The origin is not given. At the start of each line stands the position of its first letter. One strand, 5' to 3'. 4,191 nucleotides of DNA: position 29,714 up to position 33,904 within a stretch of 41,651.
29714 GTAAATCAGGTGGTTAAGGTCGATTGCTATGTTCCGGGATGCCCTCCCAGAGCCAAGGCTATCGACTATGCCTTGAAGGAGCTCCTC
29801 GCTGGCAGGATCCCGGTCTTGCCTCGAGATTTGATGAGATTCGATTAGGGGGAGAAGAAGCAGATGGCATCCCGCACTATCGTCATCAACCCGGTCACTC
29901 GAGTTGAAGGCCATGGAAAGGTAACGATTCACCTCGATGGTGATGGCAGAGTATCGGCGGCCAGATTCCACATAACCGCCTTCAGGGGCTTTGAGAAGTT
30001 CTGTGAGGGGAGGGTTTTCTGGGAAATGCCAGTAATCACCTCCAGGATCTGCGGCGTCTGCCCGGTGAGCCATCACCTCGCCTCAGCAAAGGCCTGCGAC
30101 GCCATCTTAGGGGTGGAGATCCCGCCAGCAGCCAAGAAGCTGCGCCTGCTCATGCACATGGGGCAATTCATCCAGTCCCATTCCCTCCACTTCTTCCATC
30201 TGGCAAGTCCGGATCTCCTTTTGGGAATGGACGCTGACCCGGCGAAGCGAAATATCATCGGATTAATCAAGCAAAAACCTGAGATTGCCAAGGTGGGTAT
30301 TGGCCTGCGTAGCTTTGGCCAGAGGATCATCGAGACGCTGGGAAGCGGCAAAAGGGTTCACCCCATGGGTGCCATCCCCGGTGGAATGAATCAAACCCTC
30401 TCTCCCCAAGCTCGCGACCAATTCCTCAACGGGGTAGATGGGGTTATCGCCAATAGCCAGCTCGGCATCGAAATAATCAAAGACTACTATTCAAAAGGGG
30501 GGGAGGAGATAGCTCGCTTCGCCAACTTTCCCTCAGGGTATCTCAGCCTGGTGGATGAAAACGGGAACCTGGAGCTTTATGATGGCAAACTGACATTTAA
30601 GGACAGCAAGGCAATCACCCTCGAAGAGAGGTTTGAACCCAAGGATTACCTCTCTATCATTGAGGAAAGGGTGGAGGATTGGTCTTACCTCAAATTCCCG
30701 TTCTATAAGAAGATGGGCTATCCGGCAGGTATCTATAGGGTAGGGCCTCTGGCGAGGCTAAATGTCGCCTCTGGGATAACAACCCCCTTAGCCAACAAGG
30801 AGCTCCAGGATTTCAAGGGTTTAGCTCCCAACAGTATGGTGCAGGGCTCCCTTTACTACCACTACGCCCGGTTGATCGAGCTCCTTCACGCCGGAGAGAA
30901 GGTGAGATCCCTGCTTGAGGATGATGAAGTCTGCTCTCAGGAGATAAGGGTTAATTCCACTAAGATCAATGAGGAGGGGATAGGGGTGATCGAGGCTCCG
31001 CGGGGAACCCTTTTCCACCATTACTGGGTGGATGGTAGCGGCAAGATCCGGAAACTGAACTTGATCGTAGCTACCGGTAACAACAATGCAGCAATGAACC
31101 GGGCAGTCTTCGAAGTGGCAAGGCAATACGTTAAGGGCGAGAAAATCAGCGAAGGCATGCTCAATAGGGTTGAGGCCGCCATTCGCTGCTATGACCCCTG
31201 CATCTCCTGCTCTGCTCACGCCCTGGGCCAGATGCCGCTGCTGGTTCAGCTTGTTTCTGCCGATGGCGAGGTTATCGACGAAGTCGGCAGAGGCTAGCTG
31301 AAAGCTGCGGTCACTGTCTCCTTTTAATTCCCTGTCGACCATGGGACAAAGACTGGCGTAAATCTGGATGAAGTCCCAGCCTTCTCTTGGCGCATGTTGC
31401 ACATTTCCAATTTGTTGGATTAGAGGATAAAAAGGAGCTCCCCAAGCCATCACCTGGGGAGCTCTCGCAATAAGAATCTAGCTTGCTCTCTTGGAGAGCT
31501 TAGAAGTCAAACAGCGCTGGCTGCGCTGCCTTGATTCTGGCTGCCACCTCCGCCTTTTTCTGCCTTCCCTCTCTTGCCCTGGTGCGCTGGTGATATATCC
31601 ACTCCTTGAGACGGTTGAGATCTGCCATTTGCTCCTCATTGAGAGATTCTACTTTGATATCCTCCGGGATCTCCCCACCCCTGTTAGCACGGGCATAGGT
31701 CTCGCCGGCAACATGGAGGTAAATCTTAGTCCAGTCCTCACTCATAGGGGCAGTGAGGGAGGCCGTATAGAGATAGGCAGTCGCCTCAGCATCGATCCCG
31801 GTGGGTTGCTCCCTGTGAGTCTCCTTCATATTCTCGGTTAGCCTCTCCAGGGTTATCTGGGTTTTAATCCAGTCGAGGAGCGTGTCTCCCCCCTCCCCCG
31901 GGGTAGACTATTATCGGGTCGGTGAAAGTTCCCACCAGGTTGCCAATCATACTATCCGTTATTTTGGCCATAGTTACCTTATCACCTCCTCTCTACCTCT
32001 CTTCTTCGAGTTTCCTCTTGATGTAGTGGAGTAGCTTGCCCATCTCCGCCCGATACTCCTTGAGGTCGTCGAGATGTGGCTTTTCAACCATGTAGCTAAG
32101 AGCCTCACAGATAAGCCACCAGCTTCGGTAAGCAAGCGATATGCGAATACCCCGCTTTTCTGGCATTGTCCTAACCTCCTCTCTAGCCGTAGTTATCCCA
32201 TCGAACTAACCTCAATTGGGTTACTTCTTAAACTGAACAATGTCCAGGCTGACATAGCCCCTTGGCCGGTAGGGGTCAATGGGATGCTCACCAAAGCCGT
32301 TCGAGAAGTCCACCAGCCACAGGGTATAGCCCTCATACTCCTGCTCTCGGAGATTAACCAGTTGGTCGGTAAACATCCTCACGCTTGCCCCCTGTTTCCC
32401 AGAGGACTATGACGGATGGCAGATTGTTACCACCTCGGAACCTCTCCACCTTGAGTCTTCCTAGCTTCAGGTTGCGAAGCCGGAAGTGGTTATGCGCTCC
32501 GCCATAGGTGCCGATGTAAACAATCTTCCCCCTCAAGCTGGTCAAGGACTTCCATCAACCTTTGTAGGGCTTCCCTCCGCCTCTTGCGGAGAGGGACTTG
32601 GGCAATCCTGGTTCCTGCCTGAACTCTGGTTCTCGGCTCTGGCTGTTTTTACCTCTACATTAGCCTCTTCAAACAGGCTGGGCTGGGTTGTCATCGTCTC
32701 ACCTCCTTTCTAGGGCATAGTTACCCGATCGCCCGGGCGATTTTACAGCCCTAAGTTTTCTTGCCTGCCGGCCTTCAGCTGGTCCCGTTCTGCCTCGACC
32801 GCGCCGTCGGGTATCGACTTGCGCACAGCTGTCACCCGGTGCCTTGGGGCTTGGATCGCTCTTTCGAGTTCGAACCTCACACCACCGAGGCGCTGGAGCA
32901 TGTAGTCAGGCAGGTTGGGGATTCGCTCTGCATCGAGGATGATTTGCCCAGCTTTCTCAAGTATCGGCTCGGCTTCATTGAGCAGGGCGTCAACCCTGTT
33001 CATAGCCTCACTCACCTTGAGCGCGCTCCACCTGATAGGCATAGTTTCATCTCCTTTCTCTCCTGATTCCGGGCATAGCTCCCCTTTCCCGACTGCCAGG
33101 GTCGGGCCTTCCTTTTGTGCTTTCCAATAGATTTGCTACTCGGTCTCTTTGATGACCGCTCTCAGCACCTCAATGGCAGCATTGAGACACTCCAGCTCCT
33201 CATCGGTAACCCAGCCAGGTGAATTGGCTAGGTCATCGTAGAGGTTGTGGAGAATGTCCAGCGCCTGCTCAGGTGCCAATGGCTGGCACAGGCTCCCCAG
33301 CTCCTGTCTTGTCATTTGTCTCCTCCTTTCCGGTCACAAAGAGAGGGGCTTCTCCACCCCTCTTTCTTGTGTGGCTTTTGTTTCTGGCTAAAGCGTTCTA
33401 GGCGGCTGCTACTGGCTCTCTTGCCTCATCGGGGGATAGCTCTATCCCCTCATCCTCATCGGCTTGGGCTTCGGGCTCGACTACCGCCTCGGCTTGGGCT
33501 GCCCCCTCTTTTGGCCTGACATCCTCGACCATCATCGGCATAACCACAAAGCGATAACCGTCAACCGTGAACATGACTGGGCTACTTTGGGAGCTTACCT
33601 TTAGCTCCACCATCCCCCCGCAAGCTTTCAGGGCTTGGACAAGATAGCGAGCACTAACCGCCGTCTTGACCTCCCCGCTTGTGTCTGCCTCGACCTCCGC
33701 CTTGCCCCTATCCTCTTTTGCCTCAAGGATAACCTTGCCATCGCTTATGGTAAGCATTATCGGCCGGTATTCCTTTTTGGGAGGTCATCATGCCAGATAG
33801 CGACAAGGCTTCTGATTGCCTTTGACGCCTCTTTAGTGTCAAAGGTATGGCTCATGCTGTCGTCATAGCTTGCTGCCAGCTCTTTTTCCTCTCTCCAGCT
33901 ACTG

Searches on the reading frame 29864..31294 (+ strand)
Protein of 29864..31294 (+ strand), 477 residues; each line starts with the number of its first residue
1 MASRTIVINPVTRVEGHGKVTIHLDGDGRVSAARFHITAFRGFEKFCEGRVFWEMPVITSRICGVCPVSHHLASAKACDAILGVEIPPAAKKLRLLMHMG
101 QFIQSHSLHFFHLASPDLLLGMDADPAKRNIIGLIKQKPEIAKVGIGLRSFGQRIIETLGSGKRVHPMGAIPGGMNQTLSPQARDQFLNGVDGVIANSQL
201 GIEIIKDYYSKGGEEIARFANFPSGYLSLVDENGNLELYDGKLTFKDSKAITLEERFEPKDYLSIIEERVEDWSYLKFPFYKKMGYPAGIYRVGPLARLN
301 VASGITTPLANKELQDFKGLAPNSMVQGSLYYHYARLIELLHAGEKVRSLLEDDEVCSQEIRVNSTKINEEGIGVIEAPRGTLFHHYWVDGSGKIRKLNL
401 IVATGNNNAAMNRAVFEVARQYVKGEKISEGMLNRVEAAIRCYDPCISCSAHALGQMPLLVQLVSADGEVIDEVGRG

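Call 3: search_protein_families(library=pfam, proteins=[window:29864-31294:+], max_evalue=0.001)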
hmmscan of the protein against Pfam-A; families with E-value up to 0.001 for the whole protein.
window:29864-31294:+ (477 aa): 1 family
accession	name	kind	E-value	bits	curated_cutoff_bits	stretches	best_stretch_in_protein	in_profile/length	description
PF00374.24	NiFeSe_Hases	-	2.3e-33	116.4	25.8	2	41-119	1-79/508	Nickel-dependent hydrogenase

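Call 4: search_protein_families(library=ncbifam, proteins=[window:29864-31294:+], max_evalue=0.001)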
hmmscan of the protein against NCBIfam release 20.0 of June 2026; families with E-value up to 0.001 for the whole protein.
window:29864-31294:+ (477 aa): 13 families
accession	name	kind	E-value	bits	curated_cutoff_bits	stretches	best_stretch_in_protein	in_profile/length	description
NF041785.2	VhuA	equivalog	1.4e-130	435.6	800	1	5-422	3-416/418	F420-non-reducing hydrogenase Vhu subunit A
NF040828.1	sulfhyd_ShyA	equivalog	5.5e-63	213.3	700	1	6-453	3-412/415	NAD(P)-dependent hydrogenase/sulfhydrogenase 2 subunit alpha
NF033181.1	NiFeSe_hydrog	equivalog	3.9e-51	174.5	600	2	4-143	2-140/507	nickel-dependent hydrogenase large subunit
TIGR03295.1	frhA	equivalog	4.2e-50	170.9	392.5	1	3-454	2-397/412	coenzyme F420 hydrogenase subunit alpha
NF045518.1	H2_NiFeSe_large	exception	2.8e-46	158.3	780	2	5-174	3-166/485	NiFeSe hydrogenase large subunit HysA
NF040832.1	sulfhyd_HydA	equivalog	3.1e-32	112.2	880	1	6-453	5-423/426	NADPH-dependent hydrogenase/sulfhydrogenase 1 subunit alpha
NF007550.0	PRK10170.1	equivalog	6.9e-25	87.5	1101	2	2-127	15-143/597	Ni/Fe-hydrogenase large subunit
NF007778.0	PRK10467.1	equivalog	9.7e-25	86.8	969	2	3-128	2-129/567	hydrogenase 2 large subunit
NF004739.1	PRK06075.1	equivalog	2.2e-12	46.4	360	1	16-108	14-106/384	NADH-quinone oxidoreductase subunit D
TIGR01962.1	NuoD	equivalog_domain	5e-08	32.2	459.35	1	17-109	15-109/386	NADH dehydrogenase (quinone) subunit D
NF041786.2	VhuU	equivalog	1.6e-07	31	70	1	429-454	4-29/45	F420-non-reducing hydrogenase selenoprotein subunit VhuU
NF008974.0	PRK12322.1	equivalog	8.1e-06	25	522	1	17-109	21-113/366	NADH-quinone oxidoreductase subunit D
NF040602.1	F420_dehyd_FpoD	exception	0.00015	21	600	1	20-109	25-114/372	F420H2 dehydrogenase subunit FpoD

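Call 27: search_solved_structures(query=window:29864-31294:+, max_evalue=1e-30, show_alignments=1)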
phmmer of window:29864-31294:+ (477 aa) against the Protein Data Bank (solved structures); distinct sequences matched with E-value up to 1e-30: 16.
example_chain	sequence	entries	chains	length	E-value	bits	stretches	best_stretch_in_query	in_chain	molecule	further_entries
7t2r_D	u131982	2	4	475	1e-177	594.9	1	6-476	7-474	NiFe hydrogenase large subunit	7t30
5xf9_D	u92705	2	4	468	1.4e-135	455.9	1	2-452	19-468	NAD-reducing hydrogenase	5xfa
5odc_F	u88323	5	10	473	1.4e-120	406.5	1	7-457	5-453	Methyl-viologen reducing hydrogenase subunit A | Methyl-viologen reducing hydrogenase, subunit A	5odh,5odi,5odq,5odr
9sfi_g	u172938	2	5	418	6.8e-113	381.1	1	6-420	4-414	Coenzyme F420-reducing hydrogenase, alpha subunit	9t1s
9sw2_F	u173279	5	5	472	3.9e-105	355.6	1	7-471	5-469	F420-non-reducing hydrogenase subunit A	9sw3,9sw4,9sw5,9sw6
5jsu_B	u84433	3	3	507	9.9e-35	123.4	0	4-174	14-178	Periplasmic [NiFeSe] hydrogenase, large subunit, selenocysteine-containing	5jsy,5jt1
6qgt_A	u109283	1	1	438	3.1e-33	118.5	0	4-188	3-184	F420-reducing hydrogenase, subunit alpha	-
5jsh_B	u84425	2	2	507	3.2e-33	118.5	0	4-174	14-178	Periplasmic [NiFeSe] hydrogenase, large subunit, selenocysteine-containing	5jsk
6rtp_B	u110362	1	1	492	3.3e-33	118.4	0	4-174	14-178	Periplasmic [NiFeSe] hydrogenase, large subunit, selenocysteine-containing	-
6qgr_A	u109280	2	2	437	3.8e-33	118.2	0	4-188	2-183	Coenzyme F420 hydrogenase subunit alpha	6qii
6z8m_B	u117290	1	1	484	8.2e-33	117.1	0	4-174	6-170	Periplasmic [NiFeSe] hydrogenase, large subunit, selenocysteine-containing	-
6ruc_B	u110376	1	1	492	8.8e-33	117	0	4-174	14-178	Periplasmic [NiFeSe] hydrogenase, large subunit, selenocysteine-containing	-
6z8o_B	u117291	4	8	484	2.1e-32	115.7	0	4-174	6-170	Periplasmic [NiFeSe] hydrogenase, large subunit, selenocysteine-containing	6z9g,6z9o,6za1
6ru9_B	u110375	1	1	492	2.3e-32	115.6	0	4-174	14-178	Periplasmic [NiFeSe] hydrogenase, large subunit, selenocysteine-containing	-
3ze6_B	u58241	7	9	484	2.9e-32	115.3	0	4-174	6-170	PERIPLASMIC [NIFESE] HYDROGENASE, LARGE SUBUNIT, SELENOCYS SELENOCYSTEINE-CONTAINING | PERIPLASMIC [NIFESE] HYDROGENASE, LARGE SUBUNIT, SELENOCYSTEINE-CONTAININ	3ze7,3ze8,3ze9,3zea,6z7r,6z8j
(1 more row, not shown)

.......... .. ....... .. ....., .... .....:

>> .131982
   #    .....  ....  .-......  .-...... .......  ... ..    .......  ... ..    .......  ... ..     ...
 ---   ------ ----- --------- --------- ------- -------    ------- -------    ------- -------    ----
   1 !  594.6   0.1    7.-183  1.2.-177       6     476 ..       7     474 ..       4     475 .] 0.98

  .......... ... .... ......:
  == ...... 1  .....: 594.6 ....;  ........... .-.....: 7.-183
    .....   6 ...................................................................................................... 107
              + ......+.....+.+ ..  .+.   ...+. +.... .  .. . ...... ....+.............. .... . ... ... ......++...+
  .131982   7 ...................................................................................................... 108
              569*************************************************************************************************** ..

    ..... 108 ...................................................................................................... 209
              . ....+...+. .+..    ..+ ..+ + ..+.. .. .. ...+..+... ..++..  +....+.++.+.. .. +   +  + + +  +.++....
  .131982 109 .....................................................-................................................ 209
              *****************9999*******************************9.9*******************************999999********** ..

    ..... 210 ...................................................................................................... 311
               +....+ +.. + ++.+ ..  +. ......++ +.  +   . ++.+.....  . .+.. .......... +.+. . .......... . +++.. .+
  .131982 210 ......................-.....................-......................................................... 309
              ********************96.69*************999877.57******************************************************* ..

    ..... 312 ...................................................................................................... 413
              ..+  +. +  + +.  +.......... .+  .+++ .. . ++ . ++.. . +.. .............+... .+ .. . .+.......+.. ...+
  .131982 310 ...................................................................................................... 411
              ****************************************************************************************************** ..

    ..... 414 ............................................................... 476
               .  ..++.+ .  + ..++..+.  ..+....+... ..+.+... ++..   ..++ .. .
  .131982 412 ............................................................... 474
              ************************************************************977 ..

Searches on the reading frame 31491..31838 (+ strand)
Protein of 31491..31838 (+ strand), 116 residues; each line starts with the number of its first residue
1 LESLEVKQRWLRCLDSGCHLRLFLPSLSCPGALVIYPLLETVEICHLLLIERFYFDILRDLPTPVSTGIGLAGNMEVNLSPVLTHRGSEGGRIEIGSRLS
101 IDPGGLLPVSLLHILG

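Call 3: search_protein_families(library=pfam, proteins=[window:31491-31838:+], max_evalue=0.001)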
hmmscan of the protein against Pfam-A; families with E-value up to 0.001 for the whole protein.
window:31491-31838:+ (116 aa): 0 families

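Call 54: search_protein_families(library=pfam, proteins=[window:31491-31838:+], max_evalue=1)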
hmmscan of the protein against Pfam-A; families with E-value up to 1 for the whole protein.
window:31491-31838:+ (116 aa): 0 families

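Call 56: search_protein_families(library=ncbifam, proteins=[window:31491-31838:+], max_evalue=0.1)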
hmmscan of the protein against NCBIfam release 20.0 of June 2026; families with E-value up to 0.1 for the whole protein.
window:31491-31838:+ (116 aa): 0 families

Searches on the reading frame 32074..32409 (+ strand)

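Call 3: search_protein_families(library=pfam, proteins=[window:32074-32409:+], max_evalue=0.001)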
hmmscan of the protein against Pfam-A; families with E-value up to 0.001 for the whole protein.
window:32074-32409:+ (112 aa): 0 families

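Call 54: search_protein_families(library=pfam, proteins=[window:32074-32409:+], max_evalue=1)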
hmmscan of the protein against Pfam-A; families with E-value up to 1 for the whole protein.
window:32074-32409:+ (112 aa): 1 family
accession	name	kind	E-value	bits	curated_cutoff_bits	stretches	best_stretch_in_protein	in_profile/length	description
PF21227.3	Myb_DNA-binding_7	-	0.19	12.1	27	1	4-24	23-43/49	Myb-like DNA-binding domain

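Call 56: search_protein_families(library=ncbifam, proteins=[window:32074-32409:+], max_evalue=0.1)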
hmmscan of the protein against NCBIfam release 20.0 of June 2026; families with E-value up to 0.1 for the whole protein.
window:32074-32409:+ (112 aa): 0 families

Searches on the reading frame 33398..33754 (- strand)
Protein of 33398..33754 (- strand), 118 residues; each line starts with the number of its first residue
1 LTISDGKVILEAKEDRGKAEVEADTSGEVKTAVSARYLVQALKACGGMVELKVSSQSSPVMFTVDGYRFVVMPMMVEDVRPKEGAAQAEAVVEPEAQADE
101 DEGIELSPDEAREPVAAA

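Call 54: search_protein_families(library=pfam, proteins=[window:33398-33754:-], max_evalue=1)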
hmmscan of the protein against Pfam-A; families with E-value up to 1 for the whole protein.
window:33398-33754:- (118 aa): 1 family
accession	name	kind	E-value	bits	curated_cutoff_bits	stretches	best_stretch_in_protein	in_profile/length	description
PF08383.16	Maf_N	-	0.22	11.7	27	1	97-113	15-30/34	Maf N-terminal region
